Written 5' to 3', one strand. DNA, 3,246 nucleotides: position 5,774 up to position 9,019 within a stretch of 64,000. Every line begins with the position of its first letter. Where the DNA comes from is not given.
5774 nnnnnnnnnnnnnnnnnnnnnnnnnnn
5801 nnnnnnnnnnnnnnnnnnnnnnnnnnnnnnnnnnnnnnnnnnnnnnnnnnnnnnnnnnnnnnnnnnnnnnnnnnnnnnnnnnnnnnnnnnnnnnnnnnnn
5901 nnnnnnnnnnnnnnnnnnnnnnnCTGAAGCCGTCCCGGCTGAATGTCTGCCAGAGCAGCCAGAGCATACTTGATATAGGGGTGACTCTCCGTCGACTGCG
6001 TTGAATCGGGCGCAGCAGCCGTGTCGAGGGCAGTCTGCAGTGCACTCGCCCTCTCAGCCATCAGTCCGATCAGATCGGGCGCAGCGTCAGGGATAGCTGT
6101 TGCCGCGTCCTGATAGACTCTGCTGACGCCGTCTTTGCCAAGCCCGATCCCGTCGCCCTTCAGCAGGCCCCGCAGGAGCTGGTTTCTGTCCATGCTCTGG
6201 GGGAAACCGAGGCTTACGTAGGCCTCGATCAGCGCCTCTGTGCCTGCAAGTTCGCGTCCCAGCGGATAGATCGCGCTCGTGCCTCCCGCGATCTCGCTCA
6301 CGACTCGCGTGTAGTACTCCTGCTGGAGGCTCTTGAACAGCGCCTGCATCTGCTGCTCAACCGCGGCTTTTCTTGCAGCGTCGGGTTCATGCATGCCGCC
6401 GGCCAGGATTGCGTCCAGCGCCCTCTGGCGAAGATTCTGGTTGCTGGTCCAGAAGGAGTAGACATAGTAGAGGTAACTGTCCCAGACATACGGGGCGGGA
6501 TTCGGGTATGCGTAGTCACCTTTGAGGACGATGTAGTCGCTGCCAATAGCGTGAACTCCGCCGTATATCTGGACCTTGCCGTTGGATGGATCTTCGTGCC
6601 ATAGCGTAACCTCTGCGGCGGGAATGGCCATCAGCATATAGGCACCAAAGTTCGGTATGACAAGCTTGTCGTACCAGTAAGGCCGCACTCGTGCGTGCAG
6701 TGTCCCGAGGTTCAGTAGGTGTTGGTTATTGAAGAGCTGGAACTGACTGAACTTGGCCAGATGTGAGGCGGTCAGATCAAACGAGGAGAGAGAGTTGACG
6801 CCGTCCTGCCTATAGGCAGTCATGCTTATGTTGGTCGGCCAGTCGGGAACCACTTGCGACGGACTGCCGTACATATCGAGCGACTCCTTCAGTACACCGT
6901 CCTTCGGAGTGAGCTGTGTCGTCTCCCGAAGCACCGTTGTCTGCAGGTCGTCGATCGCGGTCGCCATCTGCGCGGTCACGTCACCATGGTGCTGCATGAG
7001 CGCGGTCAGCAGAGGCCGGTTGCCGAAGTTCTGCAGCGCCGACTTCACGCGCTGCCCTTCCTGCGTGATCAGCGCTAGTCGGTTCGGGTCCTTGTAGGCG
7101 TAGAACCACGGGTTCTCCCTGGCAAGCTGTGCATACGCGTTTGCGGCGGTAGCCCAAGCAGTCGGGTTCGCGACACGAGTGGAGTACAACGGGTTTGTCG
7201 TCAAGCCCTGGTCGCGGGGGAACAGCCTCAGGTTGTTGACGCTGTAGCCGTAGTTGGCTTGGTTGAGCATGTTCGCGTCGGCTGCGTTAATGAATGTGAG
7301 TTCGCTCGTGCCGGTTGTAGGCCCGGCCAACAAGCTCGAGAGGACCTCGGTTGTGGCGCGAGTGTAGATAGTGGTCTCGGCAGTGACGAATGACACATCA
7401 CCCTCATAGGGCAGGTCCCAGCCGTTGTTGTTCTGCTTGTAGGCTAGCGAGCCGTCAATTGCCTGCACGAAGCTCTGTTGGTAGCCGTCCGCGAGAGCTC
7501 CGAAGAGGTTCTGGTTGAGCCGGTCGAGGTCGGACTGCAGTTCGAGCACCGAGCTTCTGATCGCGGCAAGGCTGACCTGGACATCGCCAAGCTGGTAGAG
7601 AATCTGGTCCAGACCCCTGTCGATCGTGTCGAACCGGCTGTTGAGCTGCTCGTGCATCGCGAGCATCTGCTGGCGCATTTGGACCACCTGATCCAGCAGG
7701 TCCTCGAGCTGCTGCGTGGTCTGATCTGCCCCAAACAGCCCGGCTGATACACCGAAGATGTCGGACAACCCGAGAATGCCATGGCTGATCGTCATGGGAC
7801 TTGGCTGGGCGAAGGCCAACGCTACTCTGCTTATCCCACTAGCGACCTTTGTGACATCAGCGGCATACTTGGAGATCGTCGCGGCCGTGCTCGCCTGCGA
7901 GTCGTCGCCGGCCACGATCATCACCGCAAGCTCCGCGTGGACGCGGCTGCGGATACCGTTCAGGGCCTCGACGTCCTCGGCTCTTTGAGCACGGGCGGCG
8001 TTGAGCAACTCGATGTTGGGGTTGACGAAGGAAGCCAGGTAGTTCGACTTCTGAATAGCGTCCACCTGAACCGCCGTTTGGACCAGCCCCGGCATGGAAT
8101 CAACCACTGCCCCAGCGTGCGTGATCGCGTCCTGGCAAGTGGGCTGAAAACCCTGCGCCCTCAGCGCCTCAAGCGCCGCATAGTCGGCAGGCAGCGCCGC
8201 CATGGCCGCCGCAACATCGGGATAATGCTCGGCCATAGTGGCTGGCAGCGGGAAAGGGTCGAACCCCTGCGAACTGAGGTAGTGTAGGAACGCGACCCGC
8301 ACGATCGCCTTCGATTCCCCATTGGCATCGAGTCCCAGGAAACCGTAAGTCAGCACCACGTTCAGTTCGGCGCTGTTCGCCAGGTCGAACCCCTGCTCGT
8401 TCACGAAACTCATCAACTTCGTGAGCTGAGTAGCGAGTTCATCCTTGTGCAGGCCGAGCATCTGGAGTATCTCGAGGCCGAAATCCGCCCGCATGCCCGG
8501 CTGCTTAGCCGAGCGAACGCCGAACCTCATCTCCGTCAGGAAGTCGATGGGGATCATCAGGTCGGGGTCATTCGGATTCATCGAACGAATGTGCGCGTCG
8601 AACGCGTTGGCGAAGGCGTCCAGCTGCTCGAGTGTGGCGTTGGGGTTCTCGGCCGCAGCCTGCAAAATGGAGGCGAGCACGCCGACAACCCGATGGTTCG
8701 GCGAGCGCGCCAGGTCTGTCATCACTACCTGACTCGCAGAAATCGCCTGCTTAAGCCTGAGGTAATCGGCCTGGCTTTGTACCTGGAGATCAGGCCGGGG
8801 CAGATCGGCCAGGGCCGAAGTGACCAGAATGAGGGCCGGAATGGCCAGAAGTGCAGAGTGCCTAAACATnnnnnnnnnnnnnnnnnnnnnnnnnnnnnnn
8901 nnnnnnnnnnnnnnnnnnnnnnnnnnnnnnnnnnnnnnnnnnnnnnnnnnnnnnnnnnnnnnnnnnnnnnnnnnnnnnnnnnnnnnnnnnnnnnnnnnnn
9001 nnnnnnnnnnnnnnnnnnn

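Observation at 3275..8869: Giant 1865-aa secreted protein with a helical N-terminal region, cadherin/VCBS-like and Ig-like domains, a beta-helix and a ~600-aa PGRS-like polyglycine region, located just upstream of the ECF operon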

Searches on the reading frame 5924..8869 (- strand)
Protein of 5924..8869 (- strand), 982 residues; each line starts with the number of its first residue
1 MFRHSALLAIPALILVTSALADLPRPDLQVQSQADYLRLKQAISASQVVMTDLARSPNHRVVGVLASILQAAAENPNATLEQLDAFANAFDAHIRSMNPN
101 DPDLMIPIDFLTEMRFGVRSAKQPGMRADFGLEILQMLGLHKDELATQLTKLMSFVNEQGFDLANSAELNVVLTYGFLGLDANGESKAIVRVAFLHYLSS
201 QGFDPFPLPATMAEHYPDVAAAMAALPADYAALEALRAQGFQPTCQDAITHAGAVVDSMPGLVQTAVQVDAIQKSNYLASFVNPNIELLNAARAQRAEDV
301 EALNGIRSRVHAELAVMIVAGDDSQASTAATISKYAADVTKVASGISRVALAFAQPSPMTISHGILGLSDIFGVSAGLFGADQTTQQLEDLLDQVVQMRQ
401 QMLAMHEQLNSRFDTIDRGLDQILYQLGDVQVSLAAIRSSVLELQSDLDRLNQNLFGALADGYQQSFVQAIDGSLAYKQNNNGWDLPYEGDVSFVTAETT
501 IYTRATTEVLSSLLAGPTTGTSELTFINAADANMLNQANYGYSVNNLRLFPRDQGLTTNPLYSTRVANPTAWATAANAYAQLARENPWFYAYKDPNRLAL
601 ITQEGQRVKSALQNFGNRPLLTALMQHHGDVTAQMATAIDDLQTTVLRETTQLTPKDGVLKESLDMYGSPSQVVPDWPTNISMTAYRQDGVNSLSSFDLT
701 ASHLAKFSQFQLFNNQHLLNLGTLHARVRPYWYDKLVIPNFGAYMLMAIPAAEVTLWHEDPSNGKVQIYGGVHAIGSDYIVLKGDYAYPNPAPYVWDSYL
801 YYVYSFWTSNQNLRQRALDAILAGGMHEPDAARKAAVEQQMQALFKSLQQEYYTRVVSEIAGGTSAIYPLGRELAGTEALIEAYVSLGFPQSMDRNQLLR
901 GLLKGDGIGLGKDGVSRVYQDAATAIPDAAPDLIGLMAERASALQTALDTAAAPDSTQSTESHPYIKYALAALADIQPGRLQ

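Call 10: find_homologous_proteins(query=window:5924-8869:-, max_evalue=0.001)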
Query seq(982 aa) (982 aa): 1 proteins with E <= 0.001 among 8000 candidates.
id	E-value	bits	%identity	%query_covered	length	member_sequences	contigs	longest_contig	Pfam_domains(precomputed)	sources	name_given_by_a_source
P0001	5.1e-202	692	39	99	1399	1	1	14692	PF07679.23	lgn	-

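Call 13: find_encoding_contigs(protein=P0001, flank=10000)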
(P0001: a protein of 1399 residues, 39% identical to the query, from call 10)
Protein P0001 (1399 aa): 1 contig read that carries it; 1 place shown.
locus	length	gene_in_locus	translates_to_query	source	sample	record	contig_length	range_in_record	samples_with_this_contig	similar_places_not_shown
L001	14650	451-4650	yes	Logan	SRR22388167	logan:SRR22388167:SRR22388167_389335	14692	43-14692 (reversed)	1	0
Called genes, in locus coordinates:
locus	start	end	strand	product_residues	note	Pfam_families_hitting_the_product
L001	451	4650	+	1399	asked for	PF07679:I-set (weak)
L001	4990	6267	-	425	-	PF00155:Aminotran_1_2 (weak), PF01041:DegT_DnrJ_EryC1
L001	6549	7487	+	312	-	PF01408:GFO_IDH_MocA, PF02894:GFO_IDH_MocA_C, PF22725:GFO_IDH_MocA_C3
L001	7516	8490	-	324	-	PF00389:2-Hacid_dh, PF02826:2-Hacid_dh_C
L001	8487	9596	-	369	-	-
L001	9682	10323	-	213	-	-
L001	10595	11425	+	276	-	PF16344:FecR_C (weak)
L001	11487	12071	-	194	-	PF13620:CarboxypepD_reg (weak)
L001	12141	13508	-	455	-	PF00775:Dioxygenase_C (faint), PF02369:Big_1 (faint), PF07210:DUF1416 (faint), PF13715:CarbopepD_reg_2 (faint), PF15976:CooC_C (faint), PF17210:SdrD_B (faint), PF20598:DUF6795 (faint), PF13620:CarboxypepD_reg, +2 more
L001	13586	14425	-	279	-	PF01063:Aminotran_4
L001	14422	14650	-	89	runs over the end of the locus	?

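Call 21: find_related_loci(query=A1, collection=genome_contigs, flank=10000)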
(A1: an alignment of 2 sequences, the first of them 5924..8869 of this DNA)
Query A1 (982 aa) in genome_contigs; peptide patterns used: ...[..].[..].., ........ (x = any residue, [..] = any of these).
70 stretches matched a pattern, but none encodes a relative of the query by tblastn (E <= 1e-3).

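Call 22: find_related_loci(query=A1, collection=metagenome_contigs, flank=10000)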
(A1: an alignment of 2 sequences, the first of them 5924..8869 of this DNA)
Query A1 (982 aa) in metagenome_contigs; peptide patterns used: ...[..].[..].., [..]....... (x = any residue, [..] = any of these).
246 stretches matched a pattern, but none encodes a relative of the query by tblastn (E <= 1e-3).

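Call 31: predict_structure(alignment_id=A1)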
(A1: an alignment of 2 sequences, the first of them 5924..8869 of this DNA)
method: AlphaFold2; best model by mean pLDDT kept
length: 982 residues; sequences in the alignment: 2
mean_pLDDT: 30.3   pTM: 0.19
mean pLDDT of the five models: 30.3, 29.5, 26.8, 25.7, 25.4
residues with pLDDT >= 90: 0; 70-90: 0; 50-70: 0; < 50: 982
segments of 3 or more residues with pLDDT < 50: 1-982
pLDDT, mean of each block of 10 residues (from residue 1): 25 26 30 32 28 28 33 34 39 37 31 35 33 30 32 32 32 37 35 39 32 31 32 32 31 30 28 29 32 34 34 30 34 34 30 25 25 27 31 33 33 33 32 30 31 30 31 30 30 30 30 25 24 27 26 24 26 32 33 33 31 28 29 27 26 24 24 26 25 25 25 25 32 24 25 35 35 30 27 26 25 33 33 36 35 34 32 31 32 31 30 33 32 33 33 30 32 30 25
secondary structure, 60 per line:
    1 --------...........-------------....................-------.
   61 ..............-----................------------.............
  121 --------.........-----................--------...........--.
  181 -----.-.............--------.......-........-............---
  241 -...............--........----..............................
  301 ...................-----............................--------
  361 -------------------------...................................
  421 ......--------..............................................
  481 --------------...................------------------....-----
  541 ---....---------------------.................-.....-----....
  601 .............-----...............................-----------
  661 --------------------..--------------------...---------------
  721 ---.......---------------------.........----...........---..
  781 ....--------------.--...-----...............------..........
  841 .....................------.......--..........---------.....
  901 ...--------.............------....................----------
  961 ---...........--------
elements in order (helices of 4 or more, strands of 3 or more residues): H9-19 H33-52 H60-74 H80-95 H108-120 H129-137 H143-158 H167-177 H188-200 H209-215 H217-224 H226-237 H242-256 H259-266 H271-319 H325-352 H386-426 H435-480 H495-513 H532-535 H544-547 H569-585 H587-591 H597-613 H619-649 E724-730 E752-760 E765-775 E779-784 E802-804 H810-824 H831-861 H868-874 H877-886 H896-903 H912-924 H931-950 H964-974

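Call 38: search_protein_representatives(alignment_id=A1)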
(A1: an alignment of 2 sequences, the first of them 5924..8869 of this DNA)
Query: 2 sequences, 1014 profile positions. Proteins with E-value up to 0.001 (for the whole library): 550; up to 1e-10: 302; up to 1e-30: 62. The best 150 are listed.
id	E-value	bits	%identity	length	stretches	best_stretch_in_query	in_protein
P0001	0.0e+00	1995.7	-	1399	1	1-1014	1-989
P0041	0.0e+00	1918.3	-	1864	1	1-1014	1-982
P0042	1.1e-242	824.8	-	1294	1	12-1009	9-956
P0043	6.2e-98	345.6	-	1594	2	38-658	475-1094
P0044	2.3e-94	333.7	-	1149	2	6-672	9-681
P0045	3.8e-88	313.2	-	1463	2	38-693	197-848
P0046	8.6e-84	298.8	-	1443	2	29-672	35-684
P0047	2.0e-80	287.6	-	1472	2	37-698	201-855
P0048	3.6e-80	286.8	-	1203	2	2-665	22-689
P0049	2.1e-76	274.3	-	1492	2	45-712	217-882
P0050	5.5e-73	263.0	-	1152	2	7-651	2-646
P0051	2.1e-72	261.0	-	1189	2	21-652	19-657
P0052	3.6e-68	247.1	-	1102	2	31-650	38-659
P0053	1.2e-66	242.0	-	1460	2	36-653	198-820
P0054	8.6e-66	239.2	-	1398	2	38-648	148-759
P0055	1.8e-63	231.5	-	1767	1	57-1009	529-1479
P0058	7.1e-60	219.6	-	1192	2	11-673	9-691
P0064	1.4e-51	192.2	-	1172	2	9-652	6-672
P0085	1.1e-36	142.8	-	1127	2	391-709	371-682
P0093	3.3e-32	128.0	-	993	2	285-646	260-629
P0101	1.0e-30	123.1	-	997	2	331-695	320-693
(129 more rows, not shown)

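Call 40: search_protein_families(library=pfam, proteins=[P0042, P0043, P0044, P0045, P0046, P0048, P0055], max_evalue=0.001)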
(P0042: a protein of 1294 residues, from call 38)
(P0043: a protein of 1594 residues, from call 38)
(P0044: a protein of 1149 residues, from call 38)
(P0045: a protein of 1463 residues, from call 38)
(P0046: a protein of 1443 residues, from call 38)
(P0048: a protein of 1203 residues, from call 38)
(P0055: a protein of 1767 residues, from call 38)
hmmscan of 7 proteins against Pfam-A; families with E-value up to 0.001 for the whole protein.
P0042 (1294 aa): 1 family
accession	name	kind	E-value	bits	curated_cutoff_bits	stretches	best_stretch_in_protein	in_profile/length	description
PF17963.7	Big_9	-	1.8e-06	29.2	23.6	1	963-1063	6-84/89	Bacterial Ig domain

P0043 (1594 aa): 5 families
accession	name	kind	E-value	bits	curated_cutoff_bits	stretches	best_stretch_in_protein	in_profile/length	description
PF13385.13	Laminin_G_3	-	1.3e-11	45.4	27.6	1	64-222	17-151/151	Concanavalin A-like lectin/glucanases superfamily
PF13927.12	Ig_3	-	9.3e-09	36.1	30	1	307-365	13-78/78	Immunoglobulin domain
PF17963.7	Big_9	-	2.1e-07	32.2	23.6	1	1425-1504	7-75/89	Bacterial Ig domain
PF13895.12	Ig_2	-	8.1e-06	26.4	27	0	308-365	21-65/79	Immunoglobulin domain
PF07679.22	I-set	-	2.5e-05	24.7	23.7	0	342-368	54-80/90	Immunoglobulin I-set domain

P0044 (1149 aa): 2 families
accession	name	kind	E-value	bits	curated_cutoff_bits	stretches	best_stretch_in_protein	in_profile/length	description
PF17963.7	Big_9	-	1.2e-07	32.9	23.6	1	993-1071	6-79/89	Bacterial Ig domain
PF17803.7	Cadherin_4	-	0.0005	21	25.1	1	993-1049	16-71/71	Bacterial cadherin-like domain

P0045 (1463 aa): 6 families
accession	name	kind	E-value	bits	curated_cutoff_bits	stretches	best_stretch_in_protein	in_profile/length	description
PF13927.12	Ig_3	-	7.3e-19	68.5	30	1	1322-1394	2-77/78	Immunoglobulin domain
PF07679.22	I-set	-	1.3e-12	48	23.7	1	1324-1403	3-85/90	Immunoglobulin I-set domain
PF17963.7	Big_9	-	9.4e-08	33.3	23.6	1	1216-1294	6-74/89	Bacterial Ig domain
PF00036.39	EF-hand_1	-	4e-05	23.3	25.4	0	1413-1430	10-27/29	EF hand domain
PF00404.24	Dockerin_1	-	0.00027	21.5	22.9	1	1412-1460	2-57/57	Dockerin type I domain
PF04513.17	Baculo_PEP_C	-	0.00075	20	38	1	565-647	35-114/140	Baculovirus polyhedron envelope protein, PEP, C terminus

P0046 (1443 aa): 3 families
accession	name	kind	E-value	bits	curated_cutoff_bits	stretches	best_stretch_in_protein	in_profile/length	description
PF17963.7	Big_9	-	5.7e-11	43.6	23.6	1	1052-1127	6-75/89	Bacterial Ig domain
PF17892.7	Cadherin_5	-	6.4e-08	32.8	26.5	1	1059-1127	16-82/98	Cadherin-like domain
PF00404.24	Dockerin_1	-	0.00012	22.6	22.9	1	1388-1437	2-54/57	Dockerin type I domain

P0048 (1203 aa): 3 families
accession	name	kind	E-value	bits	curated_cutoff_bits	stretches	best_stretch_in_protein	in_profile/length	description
PF17963.7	Big_9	-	1.3e-09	39.2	23.6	1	1032-1106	7-76/89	Bacterial Ig domain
PF17803.7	Cadherin_4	-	9.9e-06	26.4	25.1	1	1031-1088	16-71/71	Bacterial cadherin-like domain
PF17892.7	Cadherin_5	-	2.2e-05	24.6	26.5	1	1039-1107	17-84/98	Cadherin-like domain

P0055 (1767 aa): 3 families
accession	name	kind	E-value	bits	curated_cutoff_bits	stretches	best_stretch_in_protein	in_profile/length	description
PF13385.13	Laminin_G_3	-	2.2e-31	109.5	27.6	1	86-240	1-150/151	Concanavalin A-like lectin/glucanases superfamily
PF13927.12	Ig_3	-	8.6e-08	33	30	1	1606-1683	2-77/78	Immunoglobulin domain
PF07679.22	I-set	-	0.00054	20.4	23.7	0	1606-1688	1-81/90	Immunoglobulin I-set domain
